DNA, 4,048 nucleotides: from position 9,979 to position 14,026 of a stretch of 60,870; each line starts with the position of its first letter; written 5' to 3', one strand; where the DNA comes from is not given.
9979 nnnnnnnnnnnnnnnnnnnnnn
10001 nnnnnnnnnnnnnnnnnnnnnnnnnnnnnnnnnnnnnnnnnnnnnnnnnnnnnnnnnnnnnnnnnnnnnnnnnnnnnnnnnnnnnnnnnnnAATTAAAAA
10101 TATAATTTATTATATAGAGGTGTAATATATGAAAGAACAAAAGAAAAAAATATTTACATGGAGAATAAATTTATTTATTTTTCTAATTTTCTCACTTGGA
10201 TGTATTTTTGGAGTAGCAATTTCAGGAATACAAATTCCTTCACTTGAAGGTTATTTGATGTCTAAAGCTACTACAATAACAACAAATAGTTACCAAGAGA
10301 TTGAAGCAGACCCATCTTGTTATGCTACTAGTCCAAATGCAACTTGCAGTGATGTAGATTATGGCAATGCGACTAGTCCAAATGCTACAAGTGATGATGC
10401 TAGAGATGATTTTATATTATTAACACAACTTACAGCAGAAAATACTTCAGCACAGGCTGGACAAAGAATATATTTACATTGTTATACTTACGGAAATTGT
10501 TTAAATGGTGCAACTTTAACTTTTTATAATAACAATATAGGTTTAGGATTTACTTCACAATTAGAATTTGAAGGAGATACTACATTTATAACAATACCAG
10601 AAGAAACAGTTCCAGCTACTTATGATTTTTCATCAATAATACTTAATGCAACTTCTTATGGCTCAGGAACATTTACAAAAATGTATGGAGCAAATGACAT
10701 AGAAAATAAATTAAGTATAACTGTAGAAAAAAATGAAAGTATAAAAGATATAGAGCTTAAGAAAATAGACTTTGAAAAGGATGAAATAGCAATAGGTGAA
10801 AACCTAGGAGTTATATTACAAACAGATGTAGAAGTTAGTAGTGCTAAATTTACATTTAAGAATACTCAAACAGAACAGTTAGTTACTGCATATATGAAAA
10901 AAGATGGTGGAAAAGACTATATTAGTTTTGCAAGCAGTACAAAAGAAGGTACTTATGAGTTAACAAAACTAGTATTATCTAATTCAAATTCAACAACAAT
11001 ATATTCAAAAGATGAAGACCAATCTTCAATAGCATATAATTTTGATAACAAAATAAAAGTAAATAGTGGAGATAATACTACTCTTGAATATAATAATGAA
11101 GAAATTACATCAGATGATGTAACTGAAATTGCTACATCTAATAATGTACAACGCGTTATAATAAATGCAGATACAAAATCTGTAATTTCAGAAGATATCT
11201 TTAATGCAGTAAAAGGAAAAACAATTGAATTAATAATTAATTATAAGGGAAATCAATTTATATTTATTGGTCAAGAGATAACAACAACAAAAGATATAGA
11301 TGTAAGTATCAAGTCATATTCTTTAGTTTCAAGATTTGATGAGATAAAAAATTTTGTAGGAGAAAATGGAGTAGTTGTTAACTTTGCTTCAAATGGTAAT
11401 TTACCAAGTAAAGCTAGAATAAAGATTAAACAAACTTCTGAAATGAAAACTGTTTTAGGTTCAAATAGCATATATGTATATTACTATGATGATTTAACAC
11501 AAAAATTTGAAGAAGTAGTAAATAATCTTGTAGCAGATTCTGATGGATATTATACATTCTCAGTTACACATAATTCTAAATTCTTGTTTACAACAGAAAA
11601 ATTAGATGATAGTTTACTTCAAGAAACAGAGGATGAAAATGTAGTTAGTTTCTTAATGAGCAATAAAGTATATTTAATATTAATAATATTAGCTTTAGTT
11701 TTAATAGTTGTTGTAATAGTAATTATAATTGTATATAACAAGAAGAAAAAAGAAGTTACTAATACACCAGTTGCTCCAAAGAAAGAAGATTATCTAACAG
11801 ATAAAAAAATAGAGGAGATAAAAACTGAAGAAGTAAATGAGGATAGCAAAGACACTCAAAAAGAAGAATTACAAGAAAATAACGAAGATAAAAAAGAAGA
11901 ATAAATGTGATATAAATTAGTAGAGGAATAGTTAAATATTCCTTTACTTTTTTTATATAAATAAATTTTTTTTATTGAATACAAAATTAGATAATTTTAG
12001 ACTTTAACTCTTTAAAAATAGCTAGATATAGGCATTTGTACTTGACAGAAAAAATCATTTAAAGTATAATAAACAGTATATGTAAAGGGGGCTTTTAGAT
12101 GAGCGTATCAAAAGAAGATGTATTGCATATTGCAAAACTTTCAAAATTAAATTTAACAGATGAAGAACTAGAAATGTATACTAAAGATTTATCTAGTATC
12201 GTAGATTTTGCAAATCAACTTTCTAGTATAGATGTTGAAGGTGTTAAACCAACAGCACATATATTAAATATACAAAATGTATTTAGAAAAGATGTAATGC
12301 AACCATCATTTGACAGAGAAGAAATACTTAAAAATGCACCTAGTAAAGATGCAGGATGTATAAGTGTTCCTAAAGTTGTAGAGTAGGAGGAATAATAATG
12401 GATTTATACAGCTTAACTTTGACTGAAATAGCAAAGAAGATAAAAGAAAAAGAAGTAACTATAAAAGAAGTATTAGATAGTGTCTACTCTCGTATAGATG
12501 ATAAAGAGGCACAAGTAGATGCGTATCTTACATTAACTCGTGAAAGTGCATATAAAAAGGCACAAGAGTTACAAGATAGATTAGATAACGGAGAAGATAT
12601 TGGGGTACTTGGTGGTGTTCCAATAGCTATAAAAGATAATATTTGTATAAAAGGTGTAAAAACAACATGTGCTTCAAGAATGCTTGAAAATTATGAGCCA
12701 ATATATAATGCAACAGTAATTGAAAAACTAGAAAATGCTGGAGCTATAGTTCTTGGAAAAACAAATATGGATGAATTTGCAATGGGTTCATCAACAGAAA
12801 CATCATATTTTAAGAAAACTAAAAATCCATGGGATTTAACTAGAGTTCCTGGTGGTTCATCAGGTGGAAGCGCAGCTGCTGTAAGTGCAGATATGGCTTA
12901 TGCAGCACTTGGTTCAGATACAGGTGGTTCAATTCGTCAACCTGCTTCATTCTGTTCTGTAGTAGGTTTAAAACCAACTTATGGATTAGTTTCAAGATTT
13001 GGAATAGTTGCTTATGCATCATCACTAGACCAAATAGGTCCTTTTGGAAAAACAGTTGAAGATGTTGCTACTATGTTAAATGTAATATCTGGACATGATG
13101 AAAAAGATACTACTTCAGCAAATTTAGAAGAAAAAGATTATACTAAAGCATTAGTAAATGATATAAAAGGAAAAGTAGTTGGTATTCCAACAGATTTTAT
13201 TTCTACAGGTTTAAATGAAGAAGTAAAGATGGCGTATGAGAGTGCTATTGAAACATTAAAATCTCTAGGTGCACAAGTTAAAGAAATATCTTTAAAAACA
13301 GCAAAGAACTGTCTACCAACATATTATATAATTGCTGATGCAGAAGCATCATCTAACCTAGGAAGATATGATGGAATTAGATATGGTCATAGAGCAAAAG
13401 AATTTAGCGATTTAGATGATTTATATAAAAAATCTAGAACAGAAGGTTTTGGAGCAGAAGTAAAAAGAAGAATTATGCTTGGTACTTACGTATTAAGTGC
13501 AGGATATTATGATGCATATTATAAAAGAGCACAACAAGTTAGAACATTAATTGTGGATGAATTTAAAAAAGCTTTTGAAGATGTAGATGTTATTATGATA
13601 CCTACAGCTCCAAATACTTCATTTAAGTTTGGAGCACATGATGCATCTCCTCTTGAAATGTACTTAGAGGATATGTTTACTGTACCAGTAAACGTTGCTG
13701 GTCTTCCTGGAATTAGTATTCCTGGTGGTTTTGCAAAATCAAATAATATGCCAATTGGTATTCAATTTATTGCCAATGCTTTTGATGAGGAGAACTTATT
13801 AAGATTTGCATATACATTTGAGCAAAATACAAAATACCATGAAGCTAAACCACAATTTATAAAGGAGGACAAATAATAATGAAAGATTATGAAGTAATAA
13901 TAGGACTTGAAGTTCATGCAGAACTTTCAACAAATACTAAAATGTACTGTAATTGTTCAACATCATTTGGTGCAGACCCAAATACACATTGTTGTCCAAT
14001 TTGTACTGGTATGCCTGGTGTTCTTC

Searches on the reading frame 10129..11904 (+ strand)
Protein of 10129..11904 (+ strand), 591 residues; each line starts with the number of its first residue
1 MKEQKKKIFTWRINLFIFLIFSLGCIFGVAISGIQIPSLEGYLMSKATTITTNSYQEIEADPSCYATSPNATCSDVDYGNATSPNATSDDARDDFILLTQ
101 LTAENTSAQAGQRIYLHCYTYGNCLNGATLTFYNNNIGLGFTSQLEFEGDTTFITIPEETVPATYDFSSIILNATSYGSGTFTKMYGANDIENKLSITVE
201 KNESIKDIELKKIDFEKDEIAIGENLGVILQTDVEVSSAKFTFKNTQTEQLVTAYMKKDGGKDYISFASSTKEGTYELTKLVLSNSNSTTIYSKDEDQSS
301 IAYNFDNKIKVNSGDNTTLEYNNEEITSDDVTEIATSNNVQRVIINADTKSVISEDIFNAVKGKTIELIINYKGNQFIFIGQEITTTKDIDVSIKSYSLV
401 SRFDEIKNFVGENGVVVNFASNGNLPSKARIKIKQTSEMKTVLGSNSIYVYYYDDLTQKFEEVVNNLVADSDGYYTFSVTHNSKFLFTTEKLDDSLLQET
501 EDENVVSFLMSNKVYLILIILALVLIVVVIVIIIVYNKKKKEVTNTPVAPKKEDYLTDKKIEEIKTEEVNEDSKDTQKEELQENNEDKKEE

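Call 7: search_protein_families(library=pfam, proteins=[window:10129-11904:+], max_evalue=0.01)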
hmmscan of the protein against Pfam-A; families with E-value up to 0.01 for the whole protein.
window:10129-11904:+ (591 aa): 3 families
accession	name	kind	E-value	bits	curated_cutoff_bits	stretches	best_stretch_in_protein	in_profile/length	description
PF19592.4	DUF6097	-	0.00032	21.3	27.5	1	476-544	71-139/152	Family of unknown function (DUF6097)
PF15330.11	SIT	-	0.0061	17.5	27.6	0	516-558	2-47/114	SHP2-interacting transmembrane adaptor protein, SIT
PF05961.16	Chordopox_A13L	-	0.007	17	24.1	0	520-570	4-52/69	Chordopoxvirus A13L protein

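Call 15: search_solved_structures(query=window:10129-11901:+, max_evalue=10)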
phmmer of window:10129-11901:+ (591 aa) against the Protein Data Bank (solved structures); distinct sequences matched with E-value up to 10: 2.
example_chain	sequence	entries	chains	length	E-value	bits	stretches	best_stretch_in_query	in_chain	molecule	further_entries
9us7_A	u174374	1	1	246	0.31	12.8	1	145-198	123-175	Transferrin-binding protein-like solute binding protein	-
7re4_A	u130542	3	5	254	0.33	12.7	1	145-198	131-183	Hemophilin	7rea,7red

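Call 31: search_protein_families(library=ncbifam, proteins=[window:10129-11901:+], max_evalue=0.1)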
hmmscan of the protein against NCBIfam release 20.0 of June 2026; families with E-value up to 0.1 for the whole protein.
window:10129-11901:+ (591 aa): 4 families
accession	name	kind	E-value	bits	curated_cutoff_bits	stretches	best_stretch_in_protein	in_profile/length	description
NF042931.1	SAG1386_EF1546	equivalog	0.00043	20.4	80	1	510-586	26-105/158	SAG1386/EF1546 family surface-associated protein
NF033218.1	anchor_AmaP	equivalog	0.0097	15.7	55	1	501-544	37-79/166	alkaline shock response membrane anchor protein AmaP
NF041262.1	colicin_Z_Cterm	domain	0.051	13.9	50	1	402-451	10-63/87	colicin Z C-terminal domain-related protein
NF050813.1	CellDivFtsNCaul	equivalog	0.081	13.1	300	0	516-576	33-86/268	cell division protein FtsN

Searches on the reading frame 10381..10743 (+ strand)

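Call 35: search_protein_families(library=pfam, proteins=[window:10381-10743:+], max_evalue=10)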
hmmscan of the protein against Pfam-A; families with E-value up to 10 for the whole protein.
seq(121 aa): 2 families
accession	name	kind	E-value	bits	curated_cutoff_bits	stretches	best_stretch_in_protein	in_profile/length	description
PF13895.12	Ig_2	-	0.0049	17.5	27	1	15-106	2-67/79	Immunoglobulin domain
PF09471.16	Peptidase_M64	-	0.17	11.4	26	1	79-112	109-142/302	IgA Peptidase M64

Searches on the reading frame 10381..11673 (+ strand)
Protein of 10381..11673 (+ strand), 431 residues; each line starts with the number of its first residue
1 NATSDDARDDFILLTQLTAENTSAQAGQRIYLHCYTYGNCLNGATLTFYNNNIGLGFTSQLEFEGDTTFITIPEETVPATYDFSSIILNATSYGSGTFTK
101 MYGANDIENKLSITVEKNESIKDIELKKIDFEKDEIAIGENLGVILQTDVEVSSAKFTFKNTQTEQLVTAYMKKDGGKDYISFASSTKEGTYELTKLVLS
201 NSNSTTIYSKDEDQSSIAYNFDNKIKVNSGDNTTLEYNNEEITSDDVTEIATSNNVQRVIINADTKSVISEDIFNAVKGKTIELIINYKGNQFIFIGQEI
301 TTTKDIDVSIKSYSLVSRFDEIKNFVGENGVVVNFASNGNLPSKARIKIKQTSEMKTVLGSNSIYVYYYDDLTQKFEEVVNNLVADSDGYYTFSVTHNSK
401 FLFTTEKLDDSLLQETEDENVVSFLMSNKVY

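Call 55: search_protein_representatives(protein=window:10381-11673:+)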
Query: 431 residues. Proteins with E-value up to 0.001 (for the whole library): 606; up to 1e-10: 323; up to 1e-30: 63. The best 150 are listed.
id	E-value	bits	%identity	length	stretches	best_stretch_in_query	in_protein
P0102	2.7e-147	507.2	55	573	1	1-431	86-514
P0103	1.1e-114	399.8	49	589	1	1-431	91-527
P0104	2.1e-108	379.2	49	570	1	1-431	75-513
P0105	1.7e-67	244.6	37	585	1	7-431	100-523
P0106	6.5e-66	239.3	37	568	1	11-431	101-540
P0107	1.5e-64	234.9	39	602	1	1-430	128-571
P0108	4.5e-61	223.4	37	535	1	2-423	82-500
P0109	7.5e-59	216.1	34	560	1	7-429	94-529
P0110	1.4e-58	215.1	36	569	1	6-431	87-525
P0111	2.7e-58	214.3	33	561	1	6-429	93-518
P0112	2.1e-57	211.4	36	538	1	2-430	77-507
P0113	4.2e-57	210.3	35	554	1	8-431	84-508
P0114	1.5e-56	208.5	34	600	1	7-430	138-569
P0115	3.0e-56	207.5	32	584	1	2-431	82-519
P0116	1.9e-55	204.9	36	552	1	7-428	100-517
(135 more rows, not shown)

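Call 57: search_solved_structures(query=A3, max_evalue=10, show_alignments=2)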
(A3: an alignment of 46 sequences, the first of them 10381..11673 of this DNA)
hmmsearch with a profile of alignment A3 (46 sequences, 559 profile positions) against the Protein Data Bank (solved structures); distinct sequences matched with E-value up to 10: 13.
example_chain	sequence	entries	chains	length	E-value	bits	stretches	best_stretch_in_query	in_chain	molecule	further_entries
4had_A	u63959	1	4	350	0.028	15.9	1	237-343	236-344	Probable oxidoreductase protein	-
1dzb_A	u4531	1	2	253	0.041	15.3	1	223-330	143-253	SCFV FRAGMENT 1F9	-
6qdv_h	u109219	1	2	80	0.25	12.7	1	215-274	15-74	Small nuclear ribonucleoprotein Sm D1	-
5xjq_A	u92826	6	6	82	0.25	12.7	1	215-274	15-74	Small nuclear ribonucleoprotein Sm D1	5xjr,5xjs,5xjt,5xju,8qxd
4pjo_C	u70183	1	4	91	0.31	12.4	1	215-274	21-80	Small nuclear ribonucleoprotein Sm D1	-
2n2a_A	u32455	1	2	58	0.63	11.4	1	7-45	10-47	Receptor tyrosine-protein kinase erbB-2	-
4wzj_C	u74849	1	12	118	0.65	11.4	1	215-274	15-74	Small nuclear ribonucleoprotein Sm D1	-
1b34_A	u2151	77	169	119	0.66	11.3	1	215-274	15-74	PROTEIN (SMALL NUCLEAR RIBONUCLEOPROTEIN SM D1) | Small nuclear ribonucleoprotein Sm D1 | SmD1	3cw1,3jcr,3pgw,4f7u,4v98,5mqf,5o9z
5nlt_A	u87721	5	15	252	0.71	11.2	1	267-316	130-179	CvAA9A | LPMO lytic polysaccharide monooxygenase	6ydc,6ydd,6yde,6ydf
9e3b_M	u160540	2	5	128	0.78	11.1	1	215-274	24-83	Small nuclear ribonucleoprotein Sm D1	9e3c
9n30_A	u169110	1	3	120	2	9.8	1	172-256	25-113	LM2379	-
6lpi_E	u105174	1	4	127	2.9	9.2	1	42-79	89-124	Acetolactate synthase isozyme 1 small subunit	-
2lk9_A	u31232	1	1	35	9.6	7.5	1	516-542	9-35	Bone marrow stromal antigen 2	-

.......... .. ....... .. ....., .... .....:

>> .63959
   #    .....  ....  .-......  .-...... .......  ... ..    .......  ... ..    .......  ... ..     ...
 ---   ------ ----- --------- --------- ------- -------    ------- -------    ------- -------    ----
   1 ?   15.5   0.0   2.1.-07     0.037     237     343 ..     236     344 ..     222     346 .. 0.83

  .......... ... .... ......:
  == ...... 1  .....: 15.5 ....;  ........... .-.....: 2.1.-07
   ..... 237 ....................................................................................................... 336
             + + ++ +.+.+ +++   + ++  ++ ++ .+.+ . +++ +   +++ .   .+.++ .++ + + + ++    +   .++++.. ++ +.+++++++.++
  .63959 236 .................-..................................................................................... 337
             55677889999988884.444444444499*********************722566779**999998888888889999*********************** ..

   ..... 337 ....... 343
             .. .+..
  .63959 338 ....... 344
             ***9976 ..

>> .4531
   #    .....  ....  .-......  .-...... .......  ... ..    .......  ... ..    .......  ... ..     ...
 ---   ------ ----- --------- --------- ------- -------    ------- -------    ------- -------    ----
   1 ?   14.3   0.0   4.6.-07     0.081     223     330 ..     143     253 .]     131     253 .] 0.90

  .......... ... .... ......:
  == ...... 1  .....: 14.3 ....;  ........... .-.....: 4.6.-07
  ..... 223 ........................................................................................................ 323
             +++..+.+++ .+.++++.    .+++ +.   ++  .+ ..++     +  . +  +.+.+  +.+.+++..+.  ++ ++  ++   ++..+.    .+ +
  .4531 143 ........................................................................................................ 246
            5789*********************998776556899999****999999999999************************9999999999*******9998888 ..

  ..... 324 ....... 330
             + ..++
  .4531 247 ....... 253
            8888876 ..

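Call 58: search_protein_families(library=pfam, alignment_id=A3, max_evalue=0.01)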
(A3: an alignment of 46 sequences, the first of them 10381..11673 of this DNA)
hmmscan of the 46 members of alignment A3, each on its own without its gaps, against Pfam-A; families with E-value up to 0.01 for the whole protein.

A. member 1, window:10381-11673:+ (431 aa): 0 families

B. families by the number of members that match (of 46 scanned): 30 families (the first 25 are shown)
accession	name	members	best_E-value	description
PF16118.10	DUF4834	5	9.5e-05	Domain of unknown function (DUF4834)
PF15102.11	TMEM154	3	0.00047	TMEM154 protein family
PF22251.1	PFF1_TM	3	0.00062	Vacuolar membrane protease, transmembrane domain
PF00746.26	Gram_pos_anchor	2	0.0001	LPXTG cell wall anchor motif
PF06143.16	Baculo_11_kDa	2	0.00049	Baculovirus 11 kDa family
PF14851.11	FAM176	2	0.00058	FAM176 family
PF14575.11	EphA2_TM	2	0.0021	Ephrin type-A receptor 2 transmembrane domain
PF00404.24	Dockerin_1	1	2.4e-22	Dockerin type I domain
PF00805.28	Pentapeptide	1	4.1e-05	Pentapeptide repeats (8 copies)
PF00999.27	Na_H_Exchanger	1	0.00062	Sodium/hydrogen exchanger, transmembrane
PF10738.15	Lpp-LpqN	1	0.00082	Probable lipoprotein LpqN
PF01456.22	Mucin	1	0.0012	Mucin-like glycoprotein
PF21827.1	New_glue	1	0.0014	New glue protein family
PF00924.24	MS_channel_2nd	1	0.0022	Mechanosensitive ion channel, beta-domain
PF16475.10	DUF5052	1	0.0029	Domain of unknown function (DUF5052)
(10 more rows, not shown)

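Call 73: predict_structure(alignment_id=A3)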
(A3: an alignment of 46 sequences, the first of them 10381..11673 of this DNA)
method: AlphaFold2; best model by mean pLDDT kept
length: 431 residues; sequences in the alignment: 46
mean_pLDDT: 90.5   pTM: 0.88
mean pLDDT of the five models: 90.5, 90.1, 89.8, 89.2, 88.9
residues with pLDDT >= 90: 337; 70-90: 69; 50-70: 7; < 50: 18
segments of 3 or more residues with pLDDT < 50: 1-6, 418-423, 428-431
pLDDT, mean of each block of 10 residues (from residue 1): 51 95 96 95 94 91 93 94 95 84 91 95 95 96 96 94 96 90 96 96 92 88 95 92 96 96 93 98 95 97 93 84 86 90 96 92 93 92 94 94 95 70 42 42
secondary structure, 60 per line:
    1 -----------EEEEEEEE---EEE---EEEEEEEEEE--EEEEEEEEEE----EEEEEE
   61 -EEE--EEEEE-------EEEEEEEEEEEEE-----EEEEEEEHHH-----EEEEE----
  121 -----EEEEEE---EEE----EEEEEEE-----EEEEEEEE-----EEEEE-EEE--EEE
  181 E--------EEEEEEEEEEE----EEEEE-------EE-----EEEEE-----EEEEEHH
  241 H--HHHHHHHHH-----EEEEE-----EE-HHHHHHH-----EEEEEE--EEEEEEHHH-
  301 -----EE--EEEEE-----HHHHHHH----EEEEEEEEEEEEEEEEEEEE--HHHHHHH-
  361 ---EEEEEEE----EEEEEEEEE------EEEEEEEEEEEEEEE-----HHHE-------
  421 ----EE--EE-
elements in order: E12-19 E23-25 E29-38 E41-50 E55-60 E62-64 E67-71 E79-91 E97-103 E112-116 E126-131 E135-137 E142-148 E154-161 E167-171 E173-175 E178-181 E190-200 E205-209 E224-228 E234-238 H244-252 E258-262 H271-277 E283-288 E291-296 E310-314 H320-326 E331-350 H353-359 E364-370 E375-383 E390-404

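Call 75: fold_search(model_id=the predicted structure, library=pdb)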
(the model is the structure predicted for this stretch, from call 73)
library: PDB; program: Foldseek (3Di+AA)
matches with E <= 10: 1725; with E <= 0.001: 37
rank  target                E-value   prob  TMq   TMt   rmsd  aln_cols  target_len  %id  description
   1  4aq1_A                8.9e-06  0.75  0.12  0.08  30.5       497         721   10  Structure of the SbsB S-layer protein of Geobacillus stearothermophilus PV72p2 in complex with nanobody KB6 (released 2012-06-13)
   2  6sdb_A                5.3e-05  0.99  0.14  0.26  14.5       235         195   13  Chimeric titin Z1Z2 functionalized with a KLER exogenous peptide from decorin (released 2019-09-18)
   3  1f97                  1.4e-04  0.93  0.13  0.22  13.8       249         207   10  SOLUBLE PART OF THE JUNCTION ADHESION MOLECULE FROM MOUSE (released 2001-01-10)
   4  6fg9_A                1.7e-04  0.99  0.17  0.10  12.4       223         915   10  Mouse SORCS2 ectodomain (sortilin related VPS10 domain containing receptor 2) (released 2018-08-01)
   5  3r4d_A                1.7e-04  0.98  0.14  0.25  14.7       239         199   11  Crystal structure of mouse coronavirus receptor-binding domain complexed with its murine receptor (released 2011-06-22)
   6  6xi3                  1.8e-04  0.75  0.15  0.17  41.3       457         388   10  Crystal structure of tetra-tandem repeat in extending region of large adhesion protein (released 2020-10-14)
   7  2jll                  1.8e-04  0.63  0.14  0.15  35.4       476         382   10  Crystal structure of NCAM2 IgIV-FN3II (released 2009-11-17)
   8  8eok_G                2.0e-04  0.69  0.14  0.10  23.4       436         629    8  Structure of the C3bB proconvertase in complex with lufaxin and factor Xa (released 2023-08-30)
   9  5irb_A                2.4e-04  0.63  0.14  0.18  38.5       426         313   12  Structural insight into host cell surface retention of a 1.5-MDa bacterial ice-binding adhesin (released 2017-07-19)
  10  2yn5_B                2.6e-04  0.98  0.15  0.21  15.4       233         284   12  Structural insight into the giant calcium-binding adhesin SiiE: implications for the adhesion of Salmonella enterica t (released 2013-04-03)
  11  6wdq_C                2.6e-04  0.91  0.15  0.21  24.3       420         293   11  IL23/IL23R/IL12Rb1 signaling complex (released 2021-02-24)
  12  7khf_A                3.1e-04  0.38  0.14  0.14  25.7       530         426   10  CryoEM structure of LILRB1 D3D4 domain-inserted antibody MDB1 Fab in complex with Plasmodium RIFIN (PF3D7_1373400) V2  (released 2021-03-31)
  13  6fg9_B                4.5e-04  0.94  0.15  0.09  11.6       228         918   10  Mouse SORCS2 ectodomain (sortilin related VPS10 domain containing receptor 2) (released 2018-08-01)
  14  7mro                  4.5e-04  0.90  0.16  0.22  24.9       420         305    8  Zebrafish CNTN4 FN1-FN3 domains (released 2022-01-05)
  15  8b6l_P                4.7e-04  0.99  0.18  0.14  15.8       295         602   12  Subtomogram average of the human Sec61-TRAP-OSTA-translocon (released 2022-12-07)
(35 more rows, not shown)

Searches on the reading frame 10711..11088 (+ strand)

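Call 35: search_protein_families(library=pfam, proteins=[window:10711-11088:+], max_evalue=10)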
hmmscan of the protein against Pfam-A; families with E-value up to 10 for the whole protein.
seq(126 aa): 1 family
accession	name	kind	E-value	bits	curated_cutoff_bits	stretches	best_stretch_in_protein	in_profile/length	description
PF10807.14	DUF2541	-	0.12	12.7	28.2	1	37-75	53-92/116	Domain of unknown function (DUF2541)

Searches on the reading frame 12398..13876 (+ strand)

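Call 17: search_protein_families(library=pfam, proteins=[window:12398-13876:+], max_evalue=0.001)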
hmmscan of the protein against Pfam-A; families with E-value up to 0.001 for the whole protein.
window:12398-13876:+ (492 aa): 1 family
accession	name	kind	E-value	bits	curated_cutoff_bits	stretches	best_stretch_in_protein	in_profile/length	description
PF01425.27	Amidase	-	1.6e-158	528.9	27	1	24-468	1-445/445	Amidase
